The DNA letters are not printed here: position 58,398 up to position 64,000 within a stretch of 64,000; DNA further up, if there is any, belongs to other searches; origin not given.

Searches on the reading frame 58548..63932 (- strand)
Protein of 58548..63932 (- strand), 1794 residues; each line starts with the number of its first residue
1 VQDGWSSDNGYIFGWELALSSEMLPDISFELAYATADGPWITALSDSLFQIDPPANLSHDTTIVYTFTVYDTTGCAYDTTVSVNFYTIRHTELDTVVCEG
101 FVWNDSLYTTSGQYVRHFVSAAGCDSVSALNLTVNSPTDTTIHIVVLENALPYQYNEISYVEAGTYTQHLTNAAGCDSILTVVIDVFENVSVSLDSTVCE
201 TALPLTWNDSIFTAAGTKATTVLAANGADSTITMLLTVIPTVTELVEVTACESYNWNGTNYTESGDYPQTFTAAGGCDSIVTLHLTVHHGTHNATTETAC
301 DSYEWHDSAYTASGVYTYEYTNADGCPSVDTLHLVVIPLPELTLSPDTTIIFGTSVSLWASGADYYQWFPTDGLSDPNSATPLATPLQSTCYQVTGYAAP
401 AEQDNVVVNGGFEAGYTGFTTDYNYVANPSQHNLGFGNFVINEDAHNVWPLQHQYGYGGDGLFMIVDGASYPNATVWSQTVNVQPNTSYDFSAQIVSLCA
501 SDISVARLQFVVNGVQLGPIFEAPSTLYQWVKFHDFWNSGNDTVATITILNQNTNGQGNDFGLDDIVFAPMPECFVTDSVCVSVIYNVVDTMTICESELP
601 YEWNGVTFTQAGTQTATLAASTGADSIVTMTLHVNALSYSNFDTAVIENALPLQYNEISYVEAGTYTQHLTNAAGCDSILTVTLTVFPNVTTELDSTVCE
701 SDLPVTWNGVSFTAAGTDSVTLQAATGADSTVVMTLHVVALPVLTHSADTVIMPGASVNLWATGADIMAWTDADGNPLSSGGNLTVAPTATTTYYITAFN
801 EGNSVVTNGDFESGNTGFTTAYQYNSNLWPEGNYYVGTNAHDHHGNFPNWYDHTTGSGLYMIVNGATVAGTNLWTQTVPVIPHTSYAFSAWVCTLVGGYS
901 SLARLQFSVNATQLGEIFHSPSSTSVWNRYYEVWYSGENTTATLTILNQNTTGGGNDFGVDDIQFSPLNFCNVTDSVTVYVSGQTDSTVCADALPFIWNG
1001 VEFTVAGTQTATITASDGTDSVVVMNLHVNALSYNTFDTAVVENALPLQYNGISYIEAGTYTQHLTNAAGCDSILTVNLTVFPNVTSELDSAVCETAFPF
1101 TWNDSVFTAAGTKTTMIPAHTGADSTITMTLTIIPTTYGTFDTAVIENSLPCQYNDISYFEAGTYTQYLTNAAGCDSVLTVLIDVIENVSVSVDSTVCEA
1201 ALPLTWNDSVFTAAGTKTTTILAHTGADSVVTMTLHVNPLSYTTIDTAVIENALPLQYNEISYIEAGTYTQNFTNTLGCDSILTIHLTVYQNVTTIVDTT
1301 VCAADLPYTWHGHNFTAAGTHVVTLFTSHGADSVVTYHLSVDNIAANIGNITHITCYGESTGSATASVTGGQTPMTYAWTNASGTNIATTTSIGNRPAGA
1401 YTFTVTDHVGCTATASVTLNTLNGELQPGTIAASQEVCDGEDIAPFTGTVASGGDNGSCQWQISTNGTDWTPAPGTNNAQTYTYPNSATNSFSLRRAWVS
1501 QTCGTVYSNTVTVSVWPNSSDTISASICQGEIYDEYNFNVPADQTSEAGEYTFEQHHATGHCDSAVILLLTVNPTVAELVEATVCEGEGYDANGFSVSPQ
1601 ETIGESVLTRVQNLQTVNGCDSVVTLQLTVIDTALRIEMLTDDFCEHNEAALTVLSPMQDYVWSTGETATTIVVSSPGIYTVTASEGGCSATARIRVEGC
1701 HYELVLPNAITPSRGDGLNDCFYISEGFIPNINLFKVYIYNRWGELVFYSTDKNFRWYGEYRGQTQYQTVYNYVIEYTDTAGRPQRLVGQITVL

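Call 7: search_protein_families(library=pfam, proteins=[window:58548-63932:-], max_evalue=0.001)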
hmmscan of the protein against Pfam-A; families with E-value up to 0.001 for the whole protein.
window:58548-63932:- (1794 aa): 2 families
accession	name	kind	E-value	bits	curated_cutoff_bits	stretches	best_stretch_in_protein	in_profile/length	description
PF13585.12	CHU_C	-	9.4e-14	51.7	27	1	1706-1781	3-76/86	CHU_C Type IX secretion signal domain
PF13573.12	SprB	-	6e-08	32.6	28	1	1350-1383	3-36/37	SprB repeat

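Call 8: search_protein_families(library=ncbifam, proteins=[window:58548-63932:-], max_evalue=0.001)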
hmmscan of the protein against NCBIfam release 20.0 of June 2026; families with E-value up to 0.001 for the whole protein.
window:58548-63932:- (1794 aa): 1 family
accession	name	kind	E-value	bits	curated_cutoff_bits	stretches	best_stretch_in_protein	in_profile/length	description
TIGR04131.1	Bac_Flav_CTERM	domain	5.2e-09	36.1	35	1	1706-1785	3-75/85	T9SS type B sorting domain-containing protein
